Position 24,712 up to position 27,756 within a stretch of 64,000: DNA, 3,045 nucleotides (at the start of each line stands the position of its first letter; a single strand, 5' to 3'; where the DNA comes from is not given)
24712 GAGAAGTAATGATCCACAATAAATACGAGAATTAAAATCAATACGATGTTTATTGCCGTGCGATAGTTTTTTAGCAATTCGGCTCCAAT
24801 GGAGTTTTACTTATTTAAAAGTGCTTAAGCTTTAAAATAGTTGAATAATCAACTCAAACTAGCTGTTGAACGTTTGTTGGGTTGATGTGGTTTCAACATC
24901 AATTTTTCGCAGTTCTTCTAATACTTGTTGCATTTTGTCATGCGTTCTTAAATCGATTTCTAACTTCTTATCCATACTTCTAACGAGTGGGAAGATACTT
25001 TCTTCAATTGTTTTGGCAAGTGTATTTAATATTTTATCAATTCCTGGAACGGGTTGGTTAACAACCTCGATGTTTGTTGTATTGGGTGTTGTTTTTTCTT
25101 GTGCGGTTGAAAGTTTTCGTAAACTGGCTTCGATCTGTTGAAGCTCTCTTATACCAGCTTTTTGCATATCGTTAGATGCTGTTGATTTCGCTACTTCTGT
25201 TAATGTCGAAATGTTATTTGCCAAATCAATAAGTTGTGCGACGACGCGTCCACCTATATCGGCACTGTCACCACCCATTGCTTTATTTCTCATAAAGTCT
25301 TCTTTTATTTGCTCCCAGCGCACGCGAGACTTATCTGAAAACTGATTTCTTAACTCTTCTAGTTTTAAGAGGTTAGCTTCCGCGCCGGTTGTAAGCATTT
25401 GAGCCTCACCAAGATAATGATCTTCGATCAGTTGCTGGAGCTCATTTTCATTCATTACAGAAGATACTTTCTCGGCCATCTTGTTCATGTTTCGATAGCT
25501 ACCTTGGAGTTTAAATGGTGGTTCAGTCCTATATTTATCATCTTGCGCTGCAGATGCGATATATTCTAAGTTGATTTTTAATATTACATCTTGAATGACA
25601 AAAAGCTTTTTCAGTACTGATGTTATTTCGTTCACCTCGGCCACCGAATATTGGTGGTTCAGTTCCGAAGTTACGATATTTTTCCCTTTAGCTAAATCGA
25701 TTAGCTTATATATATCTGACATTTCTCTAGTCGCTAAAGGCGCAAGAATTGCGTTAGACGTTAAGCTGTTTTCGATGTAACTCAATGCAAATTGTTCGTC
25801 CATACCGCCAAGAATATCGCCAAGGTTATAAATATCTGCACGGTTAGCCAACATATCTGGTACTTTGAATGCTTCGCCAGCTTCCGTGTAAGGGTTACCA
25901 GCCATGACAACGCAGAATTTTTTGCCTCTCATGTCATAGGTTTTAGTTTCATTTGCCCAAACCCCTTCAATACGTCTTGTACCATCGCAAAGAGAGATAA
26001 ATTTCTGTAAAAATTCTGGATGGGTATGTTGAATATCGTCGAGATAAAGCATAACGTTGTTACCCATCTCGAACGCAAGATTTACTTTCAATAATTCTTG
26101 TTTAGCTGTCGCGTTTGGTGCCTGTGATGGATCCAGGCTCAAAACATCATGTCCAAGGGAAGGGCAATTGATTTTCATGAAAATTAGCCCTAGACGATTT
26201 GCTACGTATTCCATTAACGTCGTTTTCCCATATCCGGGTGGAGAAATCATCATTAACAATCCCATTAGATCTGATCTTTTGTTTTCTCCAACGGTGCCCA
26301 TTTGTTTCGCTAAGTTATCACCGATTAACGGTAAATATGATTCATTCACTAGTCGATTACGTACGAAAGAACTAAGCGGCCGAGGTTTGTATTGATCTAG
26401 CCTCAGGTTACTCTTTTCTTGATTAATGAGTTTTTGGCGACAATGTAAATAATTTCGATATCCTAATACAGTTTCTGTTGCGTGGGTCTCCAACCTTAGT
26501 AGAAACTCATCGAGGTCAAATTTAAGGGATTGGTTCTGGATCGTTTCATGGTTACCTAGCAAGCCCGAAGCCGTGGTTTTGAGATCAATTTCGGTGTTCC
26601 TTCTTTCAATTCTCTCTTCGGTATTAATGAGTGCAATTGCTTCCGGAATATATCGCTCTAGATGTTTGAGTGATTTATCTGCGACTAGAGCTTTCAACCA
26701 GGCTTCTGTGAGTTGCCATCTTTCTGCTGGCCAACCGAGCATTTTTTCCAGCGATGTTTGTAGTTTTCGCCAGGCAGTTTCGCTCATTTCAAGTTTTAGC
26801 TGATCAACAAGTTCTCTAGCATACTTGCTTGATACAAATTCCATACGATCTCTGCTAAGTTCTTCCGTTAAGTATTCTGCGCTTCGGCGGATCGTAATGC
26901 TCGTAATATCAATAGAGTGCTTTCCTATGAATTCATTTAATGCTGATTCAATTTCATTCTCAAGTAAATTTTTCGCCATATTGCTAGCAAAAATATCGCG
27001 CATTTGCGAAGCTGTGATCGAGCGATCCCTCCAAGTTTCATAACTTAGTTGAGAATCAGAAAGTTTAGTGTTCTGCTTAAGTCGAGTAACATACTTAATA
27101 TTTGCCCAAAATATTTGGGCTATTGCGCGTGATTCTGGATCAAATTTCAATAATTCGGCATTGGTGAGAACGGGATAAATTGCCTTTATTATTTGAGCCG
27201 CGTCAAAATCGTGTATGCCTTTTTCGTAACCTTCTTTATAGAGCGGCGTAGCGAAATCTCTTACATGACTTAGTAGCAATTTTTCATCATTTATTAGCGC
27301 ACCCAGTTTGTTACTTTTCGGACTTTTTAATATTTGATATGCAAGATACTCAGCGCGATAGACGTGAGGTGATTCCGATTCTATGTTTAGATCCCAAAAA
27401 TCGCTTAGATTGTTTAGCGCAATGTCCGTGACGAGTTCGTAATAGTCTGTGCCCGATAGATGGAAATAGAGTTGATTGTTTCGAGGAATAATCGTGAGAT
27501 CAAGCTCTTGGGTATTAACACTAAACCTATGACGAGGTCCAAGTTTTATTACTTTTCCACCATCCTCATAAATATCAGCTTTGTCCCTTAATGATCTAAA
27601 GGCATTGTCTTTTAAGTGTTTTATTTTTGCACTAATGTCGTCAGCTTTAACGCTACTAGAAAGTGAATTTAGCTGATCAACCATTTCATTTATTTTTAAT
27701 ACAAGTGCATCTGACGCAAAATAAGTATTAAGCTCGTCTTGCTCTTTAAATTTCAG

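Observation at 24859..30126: Giant 1755-aa protein: N-terminal beta-rich domain, ~800-aa coiled coil and C-terminal AAA_5 ATPase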

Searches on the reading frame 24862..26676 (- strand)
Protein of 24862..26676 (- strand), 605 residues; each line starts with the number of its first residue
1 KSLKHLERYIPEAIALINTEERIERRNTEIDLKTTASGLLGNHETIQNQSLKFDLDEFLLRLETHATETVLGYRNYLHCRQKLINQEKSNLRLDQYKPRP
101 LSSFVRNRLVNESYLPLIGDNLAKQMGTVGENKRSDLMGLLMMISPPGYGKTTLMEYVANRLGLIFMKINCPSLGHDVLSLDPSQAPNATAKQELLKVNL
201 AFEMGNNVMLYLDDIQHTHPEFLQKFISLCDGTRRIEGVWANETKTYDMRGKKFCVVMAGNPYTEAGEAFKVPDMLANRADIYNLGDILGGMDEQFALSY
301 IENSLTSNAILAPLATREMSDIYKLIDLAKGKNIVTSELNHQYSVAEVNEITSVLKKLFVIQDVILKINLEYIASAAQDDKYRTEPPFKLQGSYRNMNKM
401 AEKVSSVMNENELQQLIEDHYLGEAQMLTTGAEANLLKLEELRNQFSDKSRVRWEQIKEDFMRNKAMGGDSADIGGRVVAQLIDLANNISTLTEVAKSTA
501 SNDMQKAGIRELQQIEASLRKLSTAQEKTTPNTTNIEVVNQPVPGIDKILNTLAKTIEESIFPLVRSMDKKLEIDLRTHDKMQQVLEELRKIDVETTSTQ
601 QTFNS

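Call 31: search_solved_structures(query=window:24862-26676:-, max_evalue=1, show_alignments=3)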
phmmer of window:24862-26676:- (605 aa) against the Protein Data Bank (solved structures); distinct sequences matched with E-value up to 1: 85 (the best 60 are shown).
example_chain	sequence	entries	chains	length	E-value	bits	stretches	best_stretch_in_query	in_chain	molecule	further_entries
7swl_A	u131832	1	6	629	0.0034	19.3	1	107-174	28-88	Rix7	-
7t3i_A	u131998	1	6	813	0.006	18.5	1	107-174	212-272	Rix7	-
6mat_A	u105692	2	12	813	0.006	18.5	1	107-174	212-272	Rix7 mutant | Rix7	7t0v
6chs_H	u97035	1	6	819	0.0062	18.4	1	139-177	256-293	Putative cell division control protein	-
9bji_A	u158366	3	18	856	0.0065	18.4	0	141-174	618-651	Nuclear valosin-containing protein-like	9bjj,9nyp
7wub_C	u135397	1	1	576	0.0072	18.2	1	141-178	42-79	Transitional endoplasmic reticulum ATPase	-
7wub_D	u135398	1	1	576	0.0075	18.1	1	141-178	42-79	Transitional endoplasmic reticulum ATPase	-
6mck_A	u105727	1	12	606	0.0087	17.9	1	141-178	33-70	Transitional endoplasmic reticulum ATPase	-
5vc7_A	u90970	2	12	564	0.012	17.5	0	142-174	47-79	VCP-like ATPase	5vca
7lmy_A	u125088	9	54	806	0.012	17.5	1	139-177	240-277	Transitional endoplasmic reticulum ATPase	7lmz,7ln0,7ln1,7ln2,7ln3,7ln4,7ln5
7rl9_A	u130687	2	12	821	0.012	17.4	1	139-177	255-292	Transitional endoplasmic reticulum ATPase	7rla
7rlb_A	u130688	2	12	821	0.013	17.4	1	139-177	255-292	Transitional endoplasmic reticulum ATPase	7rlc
7rlj_A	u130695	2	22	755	0.013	17.4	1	140-178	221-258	Transitional endoplasmic reticulum ATPase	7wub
8yka_A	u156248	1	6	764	0.014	17.3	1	140-177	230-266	Transitional endoplasmic reticulum ATPase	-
7y4w_A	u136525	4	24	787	0.015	17.2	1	140-177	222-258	Transitional endoplasmic reticulum ATPase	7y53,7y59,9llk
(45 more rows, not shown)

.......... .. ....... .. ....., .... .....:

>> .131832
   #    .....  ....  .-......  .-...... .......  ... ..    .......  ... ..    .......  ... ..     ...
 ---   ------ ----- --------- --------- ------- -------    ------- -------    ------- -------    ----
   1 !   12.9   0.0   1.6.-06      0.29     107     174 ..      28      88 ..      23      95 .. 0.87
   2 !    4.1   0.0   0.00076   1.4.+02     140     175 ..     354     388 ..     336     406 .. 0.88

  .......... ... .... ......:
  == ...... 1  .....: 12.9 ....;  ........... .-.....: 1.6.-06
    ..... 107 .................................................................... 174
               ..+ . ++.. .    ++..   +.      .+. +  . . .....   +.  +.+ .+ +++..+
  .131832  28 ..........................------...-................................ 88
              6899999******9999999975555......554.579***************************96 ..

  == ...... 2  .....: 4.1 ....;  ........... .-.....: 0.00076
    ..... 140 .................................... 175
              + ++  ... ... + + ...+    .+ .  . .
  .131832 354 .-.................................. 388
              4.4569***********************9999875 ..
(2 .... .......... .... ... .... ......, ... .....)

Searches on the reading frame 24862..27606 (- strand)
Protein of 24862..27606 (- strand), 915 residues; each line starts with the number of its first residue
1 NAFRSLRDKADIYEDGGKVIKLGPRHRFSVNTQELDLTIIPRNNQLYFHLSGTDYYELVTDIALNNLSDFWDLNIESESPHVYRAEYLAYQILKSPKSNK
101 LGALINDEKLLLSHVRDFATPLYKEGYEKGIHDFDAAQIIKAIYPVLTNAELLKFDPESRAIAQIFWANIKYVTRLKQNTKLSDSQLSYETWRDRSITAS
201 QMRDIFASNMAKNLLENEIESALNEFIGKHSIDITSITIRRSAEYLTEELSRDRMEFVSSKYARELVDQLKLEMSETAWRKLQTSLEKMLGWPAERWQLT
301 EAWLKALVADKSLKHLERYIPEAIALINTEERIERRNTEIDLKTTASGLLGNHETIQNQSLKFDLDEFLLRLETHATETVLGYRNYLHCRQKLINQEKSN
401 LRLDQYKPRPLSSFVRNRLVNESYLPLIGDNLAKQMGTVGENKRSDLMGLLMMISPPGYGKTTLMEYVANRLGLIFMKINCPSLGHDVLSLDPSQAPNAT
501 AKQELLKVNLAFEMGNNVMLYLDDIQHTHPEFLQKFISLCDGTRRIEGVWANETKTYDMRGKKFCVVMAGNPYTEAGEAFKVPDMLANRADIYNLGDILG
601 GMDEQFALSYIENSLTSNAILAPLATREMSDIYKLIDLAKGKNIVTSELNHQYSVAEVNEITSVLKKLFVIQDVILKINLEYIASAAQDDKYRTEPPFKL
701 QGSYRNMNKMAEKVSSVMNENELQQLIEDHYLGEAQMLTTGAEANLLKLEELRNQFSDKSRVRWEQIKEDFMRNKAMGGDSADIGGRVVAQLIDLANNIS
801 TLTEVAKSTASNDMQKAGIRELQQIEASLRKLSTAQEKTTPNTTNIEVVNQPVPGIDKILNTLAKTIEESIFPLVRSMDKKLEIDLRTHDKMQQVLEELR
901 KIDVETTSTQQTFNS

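Call 49: predict_structure(alignment_id=A3)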
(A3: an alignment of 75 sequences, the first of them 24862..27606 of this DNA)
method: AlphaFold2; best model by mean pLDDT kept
length: 915 residues; sequences in the alignment: 75
mean_pLDDT: 77.9   pTM: 0.62
mean pLDDT of the five models: 77.9, 75.8, 73.7, 73.3, 73.2
residues with pLDDT >= 90: 380; 70-90: 239; 50-70: 194; < 50: 102
segments of 3 or more residues with pLDDT < 50: 1-10, 13-15, 17-31, 439-445, 454-457, 582-599, 689-695, 813-820, 834-855, 909-915
pLDDT, mean of each block of 10 residues (from residue 1): 37 47 44 79 94 92 94 90 95 89 94 93 72 96 95 97 96 82 70 95 93 96 95 94 97 95 97 96 95 96 98 96 95 93 96 95 95 94 95 95 82 56 64 59 47 51 79 86 87 93 94 89 85 78 78 88 77 56 44 47 69 81 82 90 87 90 92 78 56 47 70 88 83 63 69 74 74 60 62 69 67 45 59 47 33 48 66 62 71 73 60 37
secondary structure, 60 per line:
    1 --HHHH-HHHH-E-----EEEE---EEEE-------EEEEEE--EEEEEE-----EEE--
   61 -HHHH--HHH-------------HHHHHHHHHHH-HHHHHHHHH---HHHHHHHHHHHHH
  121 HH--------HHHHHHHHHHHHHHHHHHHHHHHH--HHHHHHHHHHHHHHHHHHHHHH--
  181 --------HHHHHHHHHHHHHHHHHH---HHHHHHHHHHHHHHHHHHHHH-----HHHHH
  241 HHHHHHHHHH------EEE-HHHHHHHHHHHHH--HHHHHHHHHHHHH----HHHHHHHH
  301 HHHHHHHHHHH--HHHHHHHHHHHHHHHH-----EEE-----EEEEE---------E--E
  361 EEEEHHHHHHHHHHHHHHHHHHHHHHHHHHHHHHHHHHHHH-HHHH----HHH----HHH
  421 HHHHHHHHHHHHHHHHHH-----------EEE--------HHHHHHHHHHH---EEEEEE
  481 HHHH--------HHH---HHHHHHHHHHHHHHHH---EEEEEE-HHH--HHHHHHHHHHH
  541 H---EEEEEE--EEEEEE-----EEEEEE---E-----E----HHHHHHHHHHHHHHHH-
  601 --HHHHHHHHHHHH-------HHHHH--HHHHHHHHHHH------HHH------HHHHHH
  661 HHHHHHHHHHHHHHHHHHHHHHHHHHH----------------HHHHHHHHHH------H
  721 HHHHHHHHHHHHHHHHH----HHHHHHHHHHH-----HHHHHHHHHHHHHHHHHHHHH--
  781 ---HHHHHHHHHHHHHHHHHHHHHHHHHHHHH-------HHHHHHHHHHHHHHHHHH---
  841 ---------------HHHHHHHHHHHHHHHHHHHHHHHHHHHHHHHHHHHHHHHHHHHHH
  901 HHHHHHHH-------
elements in order (helices of 4 or more, strands of 3 or more residues): H3-6 H8-11 E19-22 E26-29 E37-42 E45-50 E56-58 H62-65 H84-94 H96-104 H108-122 H131-154 H157-178 H189-206 H210-230 H236-250 E257-259 H261-273 H276-288 H293-311 H314-329 E335-337 E343-347 E360-364 H365-401 H403-406 H418-438 E450-452 H461-471 E475-480 H481-484 H499-514 E518-523 H530-541 E545-550 E553-558 E564-569 H584-599 H603-614 H622-626 H629-639 H655-687 H704-713 H720-737 H742-752 H758-778 H784-812 H820-837 H856-908
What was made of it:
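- On Pfam AAA_5 / MoxR-dynein-midasin clade: The beta2-alpha2 segment (1320-1338) is modelled as ordered coil with a short helix, and no hairpin (call 49).
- Closest known: MoxR-family AAA+ chaperones. Different: No helix-2 insert hairpin is modelled (call 49).
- The beta2-alpha2 loop is modelled as ordered (pLDDT 87-93, call 49). A pre-sensor-1 hairpin, which contacts substrate in many AAA+ motors, is present (call 49).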

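Call 88: fold_search(model_id=the predicted structure, library=pdb)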
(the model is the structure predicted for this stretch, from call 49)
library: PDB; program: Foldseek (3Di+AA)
matches with E <= 10: 1016; with E <= 0.001: 29
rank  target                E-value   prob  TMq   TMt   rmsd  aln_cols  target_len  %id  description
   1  7tts_B                1.2e-04  1.00  0.12  0.23  25.9       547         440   13  Skd3, hexamer, filtered (released 2022-09-28)
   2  6uqe_B                1.8e-04  0.99  0.12  0.19  28.8       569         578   12  ClpA/ClpP Disengaged State bound to RepA-GFP (released 2020-04-22)
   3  9qqr_E                1.8e-04  0.97  0.13  0.19  33.7       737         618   12  S.aureus ClpC decameric resting state (released 2025-07-30)
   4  7uiz_F                2.0e-04  1.00  0.13  0.19  21.8       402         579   13  ClpAP complex bound to ClpS N-terminal extension, class IIc (released 2022-11-09)
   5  7xbk_B                2.1e-04  1.00  0.14  0.33  19.8       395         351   13  Structure and mechanism of a mitochondrial AAA+ disaggregase CLPB (released 2023-01-25)
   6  7x5b                  2.4e-04  1.00  0.13  0.32  13.0       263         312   16  Crystal structure of RuvB (released 2023-03-08)
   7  7uiv_F                3.0e-04  0.99  0.14  0.20  28.6       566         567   13  ClpAP complex bound to ClpS N-terminal extension, class IIa (released 2022-11-09)
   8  4lja                  3.5e-04  1.00  0.13  0.32  20.3       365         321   13  ClpB NBD2 R621Q from T. thermophilus in complex with AMPPCP and guanidinium chloride (released 2014-02-12)
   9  7uiw_A                3.8e-04  1.00  0.13  0.20  21.7       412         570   12  ClpAP complex bound to ClpS N-terminal extension, class IIb (released 2022-11-09)
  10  6uqe_A                4.0e-04  1.00  0.14  0.21  21.5       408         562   14  ClpA/ClpP Disengaged State bound to RepA-GFP (released 2020-04-22)
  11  9if4_D                4.3e-04  1.00  0.13  0.19  20.6       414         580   13  Structure of the Mycobacterium Tuberculosis ClpC1P1P2 complex bound to the activator Bz-Leu-Leu (released 2025-08-27)
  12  7xbk_G                5.2e-04  1.00  0.14  0.32  20.9       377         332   13  Structure and mechanism of a mitochondrial AAA+ disaggregase CLPB (released 2023-01-25)
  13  7uiy_F                5.4e-04  1.00  0.14  0.21  21.4       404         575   14  ClpAP complex bound to ClpS N-terminal extension, class IIIa (released 2022-10-26)
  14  7x7p_M                5.7e-04  1.00  0.14  0.31  16.5       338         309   14  CryoEM structure of dsDNA-RuvB-RuvA domain3 complex (released 2023-03-15)
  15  4lj9                  5.7e-04  1.00  0.13  0.31  20.2       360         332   13  ClpB NBD2 R621Q from T. thermophilus in complex with AMPPCP (released 2014-02-12)
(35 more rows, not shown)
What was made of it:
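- On Pfam AAA_5 / MoxR-dynein-midasin clade: The top Foldseek hits are Skd3, ClpA, ClpC and RuvB (call 88).
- Foldseek top hits are Skd3, ClpA, ClpC and RuvB (call 88). RuvB is among the Foldseek hits (call 88).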

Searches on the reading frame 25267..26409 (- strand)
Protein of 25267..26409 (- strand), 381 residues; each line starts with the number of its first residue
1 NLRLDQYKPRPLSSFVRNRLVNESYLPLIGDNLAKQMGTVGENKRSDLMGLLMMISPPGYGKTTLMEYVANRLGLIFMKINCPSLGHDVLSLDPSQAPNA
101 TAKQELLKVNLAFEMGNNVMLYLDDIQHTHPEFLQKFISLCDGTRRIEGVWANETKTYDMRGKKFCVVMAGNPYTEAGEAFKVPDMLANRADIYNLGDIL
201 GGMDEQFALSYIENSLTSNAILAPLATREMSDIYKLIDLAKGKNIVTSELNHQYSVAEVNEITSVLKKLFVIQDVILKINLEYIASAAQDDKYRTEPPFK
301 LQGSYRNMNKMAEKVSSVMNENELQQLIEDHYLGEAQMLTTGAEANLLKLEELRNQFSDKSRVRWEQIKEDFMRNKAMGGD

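Call 78: search_solved_structures(query=A6, max_evalue=1, show_alignments=4)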
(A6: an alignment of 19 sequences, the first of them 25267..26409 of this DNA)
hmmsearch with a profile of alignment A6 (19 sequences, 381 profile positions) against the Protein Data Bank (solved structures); distinct sequences matched with E-value up to 1: 138 (the best 60 are shown).
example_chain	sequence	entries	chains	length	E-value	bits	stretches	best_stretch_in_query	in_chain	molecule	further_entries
7swl_A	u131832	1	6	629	1.6e-05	27.3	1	19-85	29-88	Rix7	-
7t3i_A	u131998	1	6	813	2.7e-05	26.5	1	19-85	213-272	Rix7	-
6mat_A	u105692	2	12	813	2.7e-05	26.5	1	19-85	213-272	Rix7 mutant | Rix7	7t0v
5vc7_A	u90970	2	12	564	0.00019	23.7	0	53-87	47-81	VCP-like ATPase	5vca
9bji_A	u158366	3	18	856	0.00022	23.5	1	51-85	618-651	Nuclear valosin-containing protein-like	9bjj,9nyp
5g4g_A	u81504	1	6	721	0.00036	22.8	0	53-87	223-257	VCP-LIKE ATPASE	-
5g4f_A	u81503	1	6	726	0.00037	22.8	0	53-87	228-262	VCP-LIKE ATPASE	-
6chs_H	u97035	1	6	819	0.00039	22.7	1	50-89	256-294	Putative cell division control protein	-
7wub_C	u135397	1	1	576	0.00046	22.5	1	50-88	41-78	Transitional endoplasmic reticulum ATPase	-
7wub_D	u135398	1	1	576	0.00046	22.5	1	50-88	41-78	Transitional endoplasmic reticulum ATPase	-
9dx3_A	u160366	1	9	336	0.00046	22.5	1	43-87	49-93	Holliday junction branch migration complex subunit RuvB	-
9dx4_A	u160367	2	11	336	0.00049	22.4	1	43-87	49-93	Holliday junction branch migration complex subunit RuvB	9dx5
9lgo_F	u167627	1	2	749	0.00052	22.3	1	51-85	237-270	ATPase family gene 2 protein homolog B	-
6mck_A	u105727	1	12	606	0.00053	22.3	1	50-88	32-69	Transitional endoplasmic reticulum ATPase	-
8rhn_O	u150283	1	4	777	0.00057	22.1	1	51-85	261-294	ATPase family gene 2 protein homolog B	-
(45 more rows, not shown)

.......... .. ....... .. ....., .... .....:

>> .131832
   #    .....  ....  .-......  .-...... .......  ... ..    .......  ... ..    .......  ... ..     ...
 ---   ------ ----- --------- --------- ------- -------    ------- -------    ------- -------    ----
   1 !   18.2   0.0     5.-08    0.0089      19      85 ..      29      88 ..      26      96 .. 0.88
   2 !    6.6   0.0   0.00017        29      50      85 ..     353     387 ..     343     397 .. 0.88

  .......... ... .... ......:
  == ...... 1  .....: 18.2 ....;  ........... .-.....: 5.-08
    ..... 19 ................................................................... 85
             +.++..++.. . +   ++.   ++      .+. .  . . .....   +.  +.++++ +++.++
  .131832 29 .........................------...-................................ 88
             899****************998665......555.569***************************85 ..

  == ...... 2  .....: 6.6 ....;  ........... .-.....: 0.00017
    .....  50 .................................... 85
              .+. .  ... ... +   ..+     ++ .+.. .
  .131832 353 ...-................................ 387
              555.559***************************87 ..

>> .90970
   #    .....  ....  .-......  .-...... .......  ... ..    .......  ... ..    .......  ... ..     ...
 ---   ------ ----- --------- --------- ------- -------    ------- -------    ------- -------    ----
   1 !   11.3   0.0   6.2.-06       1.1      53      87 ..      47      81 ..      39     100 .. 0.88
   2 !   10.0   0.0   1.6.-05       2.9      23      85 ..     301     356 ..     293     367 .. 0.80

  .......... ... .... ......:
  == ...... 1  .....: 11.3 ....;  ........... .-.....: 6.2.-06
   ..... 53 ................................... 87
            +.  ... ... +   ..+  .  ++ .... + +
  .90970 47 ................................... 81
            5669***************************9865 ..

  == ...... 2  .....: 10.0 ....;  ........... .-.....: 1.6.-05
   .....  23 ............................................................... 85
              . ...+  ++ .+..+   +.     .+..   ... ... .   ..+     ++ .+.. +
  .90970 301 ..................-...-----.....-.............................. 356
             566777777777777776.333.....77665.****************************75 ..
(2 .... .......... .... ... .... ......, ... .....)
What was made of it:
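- Tried and rejected: They cannot assign a clade (calls 31, 78).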
